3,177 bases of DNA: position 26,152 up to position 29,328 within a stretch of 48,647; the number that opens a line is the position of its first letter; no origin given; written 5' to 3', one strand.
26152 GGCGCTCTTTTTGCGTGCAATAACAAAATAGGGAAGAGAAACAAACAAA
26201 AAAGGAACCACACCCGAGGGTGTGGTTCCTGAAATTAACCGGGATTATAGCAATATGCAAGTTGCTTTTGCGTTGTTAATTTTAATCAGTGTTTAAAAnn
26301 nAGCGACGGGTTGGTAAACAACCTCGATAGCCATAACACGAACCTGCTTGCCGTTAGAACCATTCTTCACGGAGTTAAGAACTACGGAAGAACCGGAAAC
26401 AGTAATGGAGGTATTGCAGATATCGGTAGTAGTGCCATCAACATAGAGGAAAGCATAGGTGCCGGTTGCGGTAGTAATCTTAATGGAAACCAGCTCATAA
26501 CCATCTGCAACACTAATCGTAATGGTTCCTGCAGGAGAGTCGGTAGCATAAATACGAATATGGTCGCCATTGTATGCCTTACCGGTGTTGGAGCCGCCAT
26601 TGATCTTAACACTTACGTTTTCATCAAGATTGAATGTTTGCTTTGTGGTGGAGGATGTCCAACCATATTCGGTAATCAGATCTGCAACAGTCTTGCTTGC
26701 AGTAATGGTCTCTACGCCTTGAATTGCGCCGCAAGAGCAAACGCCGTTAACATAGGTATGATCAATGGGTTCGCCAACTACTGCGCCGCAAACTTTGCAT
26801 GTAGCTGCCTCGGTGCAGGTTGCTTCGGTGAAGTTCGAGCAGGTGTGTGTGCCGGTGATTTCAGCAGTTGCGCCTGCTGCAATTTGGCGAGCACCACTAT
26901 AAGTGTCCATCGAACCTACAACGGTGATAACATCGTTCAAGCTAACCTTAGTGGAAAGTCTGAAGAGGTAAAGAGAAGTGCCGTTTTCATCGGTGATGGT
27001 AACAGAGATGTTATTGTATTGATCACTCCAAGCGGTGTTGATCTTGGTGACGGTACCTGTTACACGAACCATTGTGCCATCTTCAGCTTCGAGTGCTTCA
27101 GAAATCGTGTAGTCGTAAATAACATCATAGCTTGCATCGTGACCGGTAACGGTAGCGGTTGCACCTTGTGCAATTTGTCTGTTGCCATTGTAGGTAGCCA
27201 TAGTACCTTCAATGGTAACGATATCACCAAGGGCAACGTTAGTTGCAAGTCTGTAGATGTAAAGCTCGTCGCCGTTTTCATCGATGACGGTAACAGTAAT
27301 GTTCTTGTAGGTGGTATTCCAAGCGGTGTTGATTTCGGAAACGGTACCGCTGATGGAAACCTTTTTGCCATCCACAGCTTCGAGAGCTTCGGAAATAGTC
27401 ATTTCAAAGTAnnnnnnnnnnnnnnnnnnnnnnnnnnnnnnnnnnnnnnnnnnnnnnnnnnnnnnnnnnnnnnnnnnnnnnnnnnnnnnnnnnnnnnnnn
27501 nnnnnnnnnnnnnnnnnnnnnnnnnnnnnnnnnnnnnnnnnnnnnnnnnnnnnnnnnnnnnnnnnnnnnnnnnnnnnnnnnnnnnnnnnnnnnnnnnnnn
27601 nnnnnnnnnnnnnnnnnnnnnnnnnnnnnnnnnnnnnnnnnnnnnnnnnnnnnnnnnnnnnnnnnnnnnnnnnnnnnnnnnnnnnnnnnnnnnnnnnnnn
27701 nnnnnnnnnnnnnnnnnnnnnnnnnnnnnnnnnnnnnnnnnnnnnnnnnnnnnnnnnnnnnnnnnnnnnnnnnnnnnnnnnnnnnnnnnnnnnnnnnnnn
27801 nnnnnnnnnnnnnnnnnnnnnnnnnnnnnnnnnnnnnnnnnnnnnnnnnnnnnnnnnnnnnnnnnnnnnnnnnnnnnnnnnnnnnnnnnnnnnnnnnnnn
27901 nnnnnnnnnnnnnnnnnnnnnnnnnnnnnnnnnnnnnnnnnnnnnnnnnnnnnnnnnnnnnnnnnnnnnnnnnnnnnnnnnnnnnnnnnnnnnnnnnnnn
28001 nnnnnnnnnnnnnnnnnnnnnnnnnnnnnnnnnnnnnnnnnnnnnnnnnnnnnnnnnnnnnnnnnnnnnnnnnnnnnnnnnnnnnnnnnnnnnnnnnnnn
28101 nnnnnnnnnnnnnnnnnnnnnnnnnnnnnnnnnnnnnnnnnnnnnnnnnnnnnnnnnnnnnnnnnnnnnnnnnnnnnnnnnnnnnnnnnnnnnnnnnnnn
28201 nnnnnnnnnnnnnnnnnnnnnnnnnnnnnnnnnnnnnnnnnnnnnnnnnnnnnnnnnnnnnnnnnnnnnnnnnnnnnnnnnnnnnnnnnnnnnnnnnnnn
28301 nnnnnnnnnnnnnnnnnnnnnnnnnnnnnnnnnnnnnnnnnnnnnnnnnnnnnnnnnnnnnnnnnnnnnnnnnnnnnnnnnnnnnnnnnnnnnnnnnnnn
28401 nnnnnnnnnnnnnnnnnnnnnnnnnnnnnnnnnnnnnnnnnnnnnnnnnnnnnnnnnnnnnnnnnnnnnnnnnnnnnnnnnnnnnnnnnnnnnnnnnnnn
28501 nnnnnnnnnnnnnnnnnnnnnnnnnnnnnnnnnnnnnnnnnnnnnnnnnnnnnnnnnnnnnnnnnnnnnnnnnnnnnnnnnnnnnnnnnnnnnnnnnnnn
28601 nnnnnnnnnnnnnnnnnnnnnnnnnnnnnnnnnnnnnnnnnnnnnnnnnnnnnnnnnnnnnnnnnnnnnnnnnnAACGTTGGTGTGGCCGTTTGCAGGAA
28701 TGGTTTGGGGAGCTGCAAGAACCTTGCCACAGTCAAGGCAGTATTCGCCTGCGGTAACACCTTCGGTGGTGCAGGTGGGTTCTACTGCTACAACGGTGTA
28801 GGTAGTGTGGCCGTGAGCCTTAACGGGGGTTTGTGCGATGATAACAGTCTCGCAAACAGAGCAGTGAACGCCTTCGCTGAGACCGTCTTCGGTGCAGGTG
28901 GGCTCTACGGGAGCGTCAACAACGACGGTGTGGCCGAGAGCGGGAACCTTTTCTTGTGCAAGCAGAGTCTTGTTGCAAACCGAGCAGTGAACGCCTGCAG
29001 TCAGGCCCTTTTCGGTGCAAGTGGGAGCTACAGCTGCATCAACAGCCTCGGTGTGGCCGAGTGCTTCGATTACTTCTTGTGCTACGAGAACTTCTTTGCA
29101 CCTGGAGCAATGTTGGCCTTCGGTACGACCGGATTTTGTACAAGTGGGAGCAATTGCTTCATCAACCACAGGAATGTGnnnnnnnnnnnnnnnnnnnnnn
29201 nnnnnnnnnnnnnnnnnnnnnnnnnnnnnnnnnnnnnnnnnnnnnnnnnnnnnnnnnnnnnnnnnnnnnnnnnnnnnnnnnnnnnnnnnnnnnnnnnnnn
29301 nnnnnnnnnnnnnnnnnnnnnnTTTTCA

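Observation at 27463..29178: Fourteen consecutive 41-aa His/Cys modules with almost perfectly fixed length in a 1007-aa lipoprotein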

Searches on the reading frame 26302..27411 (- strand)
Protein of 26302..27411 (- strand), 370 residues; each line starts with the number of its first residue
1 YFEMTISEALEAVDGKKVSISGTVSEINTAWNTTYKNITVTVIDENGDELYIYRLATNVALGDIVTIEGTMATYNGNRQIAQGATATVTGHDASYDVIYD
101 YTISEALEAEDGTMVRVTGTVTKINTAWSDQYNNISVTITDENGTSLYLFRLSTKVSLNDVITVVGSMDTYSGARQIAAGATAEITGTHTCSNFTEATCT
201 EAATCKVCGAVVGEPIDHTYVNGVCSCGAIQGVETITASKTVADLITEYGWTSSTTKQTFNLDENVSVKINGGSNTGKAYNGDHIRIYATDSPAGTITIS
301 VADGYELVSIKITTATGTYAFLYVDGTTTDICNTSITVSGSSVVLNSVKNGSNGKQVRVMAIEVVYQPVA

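Call 29: find_homologous_proteins(query=window:26302-27411:-, max_evalue=0.00001)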
Query seq(370 aa) (370 aa): 198 proteins with E <= 0.00001 among 8000 candidates; the best 120 are listed.
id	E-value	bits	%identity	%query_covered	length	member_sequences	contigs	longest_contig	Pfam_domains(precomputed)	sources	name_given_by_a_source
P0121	2.9e-143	495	69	98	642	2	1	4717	-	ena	-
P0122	2.8e-132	459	55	54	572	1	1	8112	PF13100.12,PF01336.32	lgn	-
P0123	2.7e-123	430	69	85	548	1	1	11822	-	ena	-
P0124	2.1e-120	420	45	58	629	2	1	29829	PF01336.32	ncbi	-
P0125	4.0e-115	403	53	53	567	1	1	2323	PF01336.32,PF02095.22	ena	-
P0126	1.2e-113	398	53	99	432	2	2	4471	PF01336.32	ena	-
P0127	9.1e-109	382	68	74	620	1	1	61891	-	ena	-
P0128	6.7e-105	369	63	73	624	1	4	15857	-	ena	-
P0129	2.1e-102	361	64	72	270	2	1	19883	-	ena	-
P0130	2.7e-102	361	67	72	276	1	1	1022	-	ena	-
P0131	1.5e-100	355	51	99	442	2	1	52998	-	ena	-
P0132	7.4e-99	349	58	50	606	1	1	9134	PF01336.32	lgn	-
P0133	1.1e-97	345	57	51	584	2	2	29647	PF01336.32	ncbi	-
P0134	1.9e-95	338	55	54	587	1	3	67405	PF01336.32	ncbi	-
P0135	1.5e-94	335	62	72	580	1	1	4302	-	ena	-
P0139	2.3e-86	308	49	99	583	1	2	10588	PF01336.32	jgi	-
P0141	4.5e-85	304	48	53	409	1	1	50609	PF01336.32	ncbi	-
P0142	1.7e-84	302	57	51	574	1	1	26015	PF04076.20,PF01336.32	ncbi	ncbi:MAG: hypothetical protein ACI3XI_07835 [Eubacteriales bacterium]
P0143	2.8e-82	295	56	54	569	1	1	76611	PF01336.32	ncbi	-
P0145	1.6e-81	292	57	50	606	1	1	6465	PF01336.32,PF06232.17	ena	-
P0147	2.2e-80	289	56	51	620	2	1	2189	PF01336.32,PF06232.17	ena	-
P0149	3.6e-78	281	54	50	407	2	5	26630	PF01336.32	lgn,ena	-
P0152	4.3e-77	278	53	51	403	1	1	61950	PF01336.32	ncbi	-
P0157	2.6e-71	259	57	62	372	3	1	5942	PF01336.32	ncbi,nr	ncbi:MAG: hypothetical protein IJY05_02430, partial [Clostridia bacterium]|nr:hypothetical protein [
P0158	3.7e-71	258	46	86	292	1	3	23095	PF01336.32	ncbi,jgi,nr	ncbi:MAG: hypothetical protein E7634_05030 [Ruminococcaceae bacterium]|nr:hypothetical protein [Osci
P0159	4.2e-71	258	51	54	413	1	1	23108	PF01336.32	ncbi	-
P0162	7.6e-70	254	45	58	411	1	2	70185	PF01336.32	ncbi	-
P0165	1.0e-68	250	48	54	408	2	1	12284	PF01336.32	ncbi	-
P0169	4.3e-67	245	57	51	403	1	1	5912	PF01336.32,PF02095.22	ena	-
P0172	9.9e-65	237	47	57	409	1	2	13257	PF01336.32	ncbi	-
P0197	3.5e-55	206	57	50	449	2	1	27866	PF01336.32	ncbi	-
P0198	1.2e-54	204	51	49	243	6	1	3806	PF01336.32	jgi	jgi:DNA/RNA endonuclease YhcR with UshA esterase domain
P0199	1.3e-54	204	58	51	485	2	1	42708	PF01336.32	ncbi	-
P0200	4.5e-54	202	52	54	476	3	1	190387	PF01336.32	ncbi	-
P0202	2.6e-53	200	56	49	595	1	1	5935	PF01336.32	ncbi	-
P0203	2.8e-53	199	55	50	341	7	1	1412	PF01336.32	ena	-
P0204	2.3e-52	196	57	49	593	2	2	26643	PF01336.32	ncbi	-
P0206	7.1e-52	195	55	50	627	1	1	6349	PF01336.32,PF20578.5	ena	-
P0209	4.7e-51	192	53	50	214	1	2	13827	PF01336.32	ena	-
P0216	2.8e-48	183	55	49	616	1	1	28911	PF01336.32,PF20578.5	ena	-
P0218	4.1e-46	176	34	44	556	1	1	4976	PF01336.32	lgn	-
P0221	7.9e-44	168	34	44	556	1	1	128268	PF01336.32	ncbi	-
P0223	5.3e-43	166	34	44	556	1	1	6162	PF01336.32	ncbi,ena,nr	ncbi:MAG: hypothetical protein J6L96_10295 [Clostridia bacterium]|nr:hypothetical protein [Clostridi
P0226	6.2e-40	156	52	44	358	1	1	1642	PF01336.32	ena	-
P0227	9.5e-40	155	46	49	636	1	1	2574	PF20606.4,PF01336.32,PF20578.5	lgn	-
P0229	3.2e-38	150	30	58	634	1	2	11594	PF01336.32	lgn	-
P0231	5.5e-37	146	49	49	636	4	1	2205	PF01336.32,PF20578.5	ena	-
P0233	8.1e-37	145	34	45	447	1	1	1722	PF01336.32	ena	-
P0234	2.7e-36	144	51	49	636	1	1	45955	PF01336.32,PF20578.5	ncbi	-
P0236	3.6e-36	143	34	44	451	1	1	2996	PF01336.32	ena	-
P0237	3.1e-33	134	46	49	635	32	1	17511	PF01336.32,PF20578.5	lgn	-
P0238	5.9e-33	133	32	45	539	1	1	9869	PF01336.32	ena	-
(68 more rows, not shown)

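Call 42: predict_structure(alignment_id=A3)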
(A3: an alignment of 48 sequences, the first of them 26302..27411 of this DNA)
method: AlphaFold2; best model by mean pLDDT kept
length: 370 residues; sequences in the alignment: 48
mean_pLDDT: 94.9   pTM: 0.60
mean pLDDT of the five models: 94.9, 94.8, 94.7, 94.2, 94.0
residues with pLDDT >= 90: 319; 70-90: 51; 50-70: 0; < 50: 0
segments of 3 or more residues with pLDDT < 50: none
pLDDT, mean of each block of 10 residues (from residue 1): 97 98 94 95 98 97 97 97 97 89 97 94 98 98 96 97 97 95 93 91 90 89 83 91 98 97 98 96 96 98 97 89 96 96 97 90 94
secondary structure, 60 per line:
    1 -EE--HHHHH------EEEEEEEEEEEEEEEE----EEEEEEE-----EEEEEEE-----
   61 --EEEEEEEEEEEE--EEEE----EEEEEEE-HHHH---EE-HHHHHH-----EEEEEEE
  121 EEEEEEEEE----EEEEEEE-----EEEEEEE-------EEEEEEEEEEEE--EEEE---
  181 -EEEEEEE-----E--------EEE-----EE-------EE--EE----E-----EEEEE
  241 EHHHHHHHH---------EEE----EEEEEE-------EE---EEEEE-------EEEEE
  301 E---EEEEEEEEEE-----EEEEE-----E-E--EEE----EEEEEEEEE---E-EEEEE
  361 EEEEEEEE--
elements in order: H6-10 E17-32 E37-43 E49-55 E63-74 E77-80 E85-91 H93-96 H103-108 E114-129 E134-140 E146-152 E160-171 E174-177 E182-188 E203-205 E236-241 H242-249 E259-261 E266-271 E284-288 E296-301 E305-314 E320-324 E335-337 E342-350 E356-368

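Call 46: fold_search(model_id=the predicted structure, library=pdb)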
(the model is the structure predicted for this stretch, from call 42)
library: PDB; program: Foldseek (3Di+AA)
matches with E <= 10: 1237; with E <= 0.001: 45
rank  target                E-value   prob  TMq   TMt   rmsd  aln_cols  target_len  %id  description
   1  3u58_B                1.3e-07  1.00  0.23  0.38  11.9       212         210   15  Crystal Structure of the Tetrahymena telomerase processivity factor Teb1 AB (released 2011-12-28)
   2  3u58_C                1.4e-06  1.00  0.21  0.36  11.7       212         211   16  Crystal Structure of the Tetrahymena telomerase processivity factor Teb1 AB (released 2011-12-28)
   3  3u58_A                1.5e-06  1.00  0.21  0.35  11.9       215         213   15  Crystal Structure of the Tetrahymena telomerase processivity factor Teb1 AB (released 2011-12-28)
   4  4l5q                  2.4e-06  1.00  0.23  0.35   8.6       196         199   13  Crystal structure of p202 HIN1 (released 2013-07-31)
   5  4jbj_A                4.0e-06  1.00  0.24  0.36   8.4       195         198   12  Structural mimicry for functional antagonism (released 2013-06-26)
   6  5z7d_A                5.7e-06  1.00  0.24  0.23   9.6       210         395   10  p204HINab-dsDNA complex structure (released 2019-01-30)
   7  4jbm_B                7.3e-06  1.00  0.22  0.36   8.7       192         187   11  Structure of murine DNA binding protein bound with ds DNA (released 2013-06-26)
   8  2oq0_B                7.7e-06  1.00  0.23  0.37   8.7       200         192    8  Crystal Structure of the First HIN-200 Domain of Interferon-Inducible Protein 16 (released 2007-02-27)
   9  4jbm_A                1.3e-05  1.00  0.24  0.39   8.3       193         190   12  Structure of murine DNA binding protein bound with ds DNA (released 2013-06-26)
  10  2oq0_A                1.3e-05  1.00  0.23  0.37   8.6       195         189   10  Crystal Structure of the First HIN-200 Domain of Interferon-Inducible Protein 16 (released 2007-02-27)
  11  5yzw_A                1.3e-05  1.00  0.23  0.35   8.7       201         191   10  Crystal structure of p204 HINb domain (released 2018-12-19)
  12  6oe9                  1.6e-05  1.00  0.24  0.36   8.6       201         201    8  Crystal structure of p204 HIN1 domain (released 2019-07-10)
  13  4jbk_B                2.2e-05  1.00  0.23  0.36   8.7       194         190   15  Molecular basis for abrogation of activation of pro-inflammatory cytokines (released 2013-06-26)
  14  5z7d_B                2.2e-05  1.00  0.23  0.22  20.0       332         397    8  p204HINab-dsDNA complex structure (released 2019-01-30)
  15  5yzw_B                2.9e-05  1.00  0.24  0.36   8.4       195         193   13  Crystal structure of p204 HINb domain (released 2018-12-19)
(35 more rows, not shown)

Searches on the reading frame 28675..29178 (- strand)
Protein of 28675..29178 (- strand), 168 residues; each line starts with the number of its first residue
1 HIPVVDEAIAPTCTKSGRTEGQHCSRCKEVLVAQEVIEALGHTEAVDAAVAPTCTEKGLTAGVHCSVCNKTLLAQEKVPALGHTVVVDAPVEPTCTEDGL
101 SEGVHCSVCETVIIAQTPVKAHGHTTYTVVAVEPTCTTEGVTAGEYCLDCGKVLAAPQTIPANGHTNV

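Call 22: predict_structure(alignment_id=A1)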
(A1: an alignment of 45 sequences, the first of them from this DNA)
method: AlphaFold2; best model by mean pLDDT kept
length: 168 residues; sequences in the alignment: 45
mean_pLDDT: 96.1   pTM: 0.57
mean pLDDT of the five models: 96.1, 96.0, 94.2, 94.1, 93.3
residues with pLDDT >= 90: 164; 70-90: 4; 50-70: 0; < 50: 0
segments of 3 or more residues with pLDDT < 50: none
pLDDT, mean of each block of 10 residues (from residue 1): 97 97 97 97 97 97 97 98 97 97 97 97 94 96 95 94 88
secondary structure, 60 per line:
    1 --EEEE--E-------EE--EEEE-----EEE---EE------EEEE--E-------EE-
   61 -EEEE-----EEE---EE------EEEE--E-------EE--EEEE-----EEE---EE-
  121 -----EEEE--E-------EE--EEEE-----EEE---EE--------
elements in order: E3-6 E21-24 E30-32 E44-47 E62-65 E71-73 E85-88 E103-106 E112-114 E126-129 E144-147 E153-155

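Call 27: fold_search(model_id=the predicted structure, library=pdb)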
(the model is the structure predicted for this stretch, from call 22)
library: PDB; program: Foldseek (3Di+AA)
matches with E <= 10: 676; with E <= 0.001: 0
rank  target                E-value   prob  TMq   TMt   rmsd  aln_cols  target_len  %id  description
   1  8q1n_B                2.0e-02  0.15  0.10  0.06  33.7       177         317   11  Cyclic peptide binder of the WBM-site of WDR5 (released 2023-09-06)
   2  4wve_A                5.1e-02  0.33  0.21  0.17  20.7       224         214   10  Crystal structure of the Staphylococcus aureus SasG G52-E2-G53 module (released 2015-06-03)
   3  9q5g_A                6.3e-02  0.14  0.13  0.04  32.1       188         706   11  Human prolyl endopeptidase (PREP) - apo form (released 2026-01-21)
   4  1l0q_A                6.6e-02  0.13  0.11  0.05  34.9       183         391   10  Tandem YVTN beta-propeller and PKD domains from an archaeal surface layer protein (released 2002-11-06)
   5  7ne7                  9.4e-02  0.08  0.11  0.04  35.2       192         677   10  oligopeptidase B from S. proteomaculans with modified hinge region in complex with N-[(1S)-5-amino-1-(chloroacetyl)penty (released 2021-02-17)
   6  3iur_A                9.9e-02  0.14  0.13  0.04  33.3       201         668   11  apPEP_D266Nx+H2H3 opened state (released 2010-05-05)
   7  3ium                  1.1e-01  0.13  0.13  0.04  33.4       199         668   10  apPEP_WTX opened state (released 2010-05-05)
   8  3tiq_B                1.3e-01  0.12  0.14  0.11  21.9       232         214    8  Crystal structure of Staphylococcus aureus SasG G51-E-G52 module (released 2012-04-18)
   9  3iun                  1.3e-01  0.08  0.11  0.04  32.8       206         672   11  apPEP_D622N opened state (released 2010-05-05)
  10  7ne4                  1.5e-01  0.07  0.11  0.04  35.1       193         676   10  E125A mutant of oligopeptidase B from S. proteomaculans with modified hinge region (released 2021-03-03)
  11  5uzw_D                1.6e-01  0.10  0.12  0.04  33.6       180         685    9  PCY1 G696Insertion Variant in Complex with Follower Peptide and the Covalent Inhibitor ZPP (released 2017-05-31)
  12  9q5g_B                1.7e-01  0.10  0.13  0.05  32.1       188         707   11  Human prolyl endopeptidase (PREP) - apo form (released 2026-01-21)
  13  1nir_A                1.7e-01  0.08  0.10  0.05  35.9       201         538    8  OXYDIZED NITRITE REDUCTASE FROM PSEUDOMONAS AERUGINOSA (released 1997-12-03)
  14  3s3j_A                1.9e-01  0.10  0.14  0.05  30.3       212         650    9  Transglutaminase 2 in complex with a novel inhibitor (released 2012-06-06)
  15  6cg6                  1.9e-01  0.08  0.12  0.10  32.3       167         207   12  mouse cadherin-10 EC1-2 adhesive fragment (released 2018-05-09)
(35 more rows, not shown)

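Call 51: fold_search(model_id=the predicted structure, library=viral)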
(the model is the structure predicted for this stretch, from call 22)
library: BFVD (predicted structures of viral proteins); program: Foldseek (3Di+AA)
matches with E <= 10: 401; with E <= 0.001: 2
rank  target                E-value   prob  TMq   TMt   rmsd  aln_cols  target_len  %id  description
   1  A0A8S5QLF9            3.2e-10  1.00  0.36  0.11  23.0       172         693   33  S-layer homology domain (Fragment) [Podoviridae sp. ctdRZ1]
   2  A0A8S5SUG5            3.3e-04  1.00  0.26  0.13  13.2       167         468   14  Leucine rich repeat protein [Siphoviridae sp. ctqPo10]
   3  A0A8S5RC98            7.1e-02  0.35  0.23  0.16  17.7       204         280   11  Cellulase [virus sp. ctPYc18]
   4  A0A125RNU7            7.5e-02  0.28  0.20  0.13  15.8       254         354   11  (no name in the UniProt tables at hand)
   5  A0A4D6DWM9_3          8.7e-02  0.13  0.13  0.03  23.3       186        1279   11  Uncharacterized protein [Edwardsiella phage pEt-SU]
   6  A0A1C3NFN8            9.1e-02  0.20  0.20  0.06  25.0       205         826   10  (no name in the UniProt tables at hand)
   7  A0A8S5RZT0            1.1e-01  0.15  0.15  0.09  20.0       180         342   12  Binding domain, N-terminal [Myoviridae sp. ctNQV2]
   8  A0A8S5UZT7            1.2e-01  0.18  0.17  0.07  32.8       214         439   11  Head closure knob [Siphoviridae sp. ctBeL15]
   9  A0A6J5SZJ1            1.2e-01  0.10  0.12  0.06  35.1       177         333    7  COG3391 Uncharacterized conserved protein [uncultured Caudovirales phage]
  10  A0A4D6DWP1            1.4e-01  0.08  0.12  0.10  27.3       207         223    8  Uncharacterized protein [Edwardsiella phage pEt-SU]
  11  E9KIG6                1.4e-01  0.18  0.17  0.08  26.2       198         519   12  Minor capsid protein [Pseudomonas phage phiIBB-PF7A]
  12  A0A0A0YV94            1.5e-01  0.23  0.17  0.17  23.5       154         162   15  Minor capsid protein [Pseudomonas phage Pf-10]
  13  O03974                1.8e-01  0.13  0.16  0.07  29.5       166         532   11  (no name in the UniProt tables at hand)
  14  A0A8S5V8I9            2.0e-01  0.08  0.12  0.06  29.2       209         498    9  BACON domain-containing protein [Siphoviridae sp. cttma3]
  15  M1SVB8                2.1e-01  0.09  0.13  0.05  29.6       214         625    8  (no name in the UniProt tables at hand)
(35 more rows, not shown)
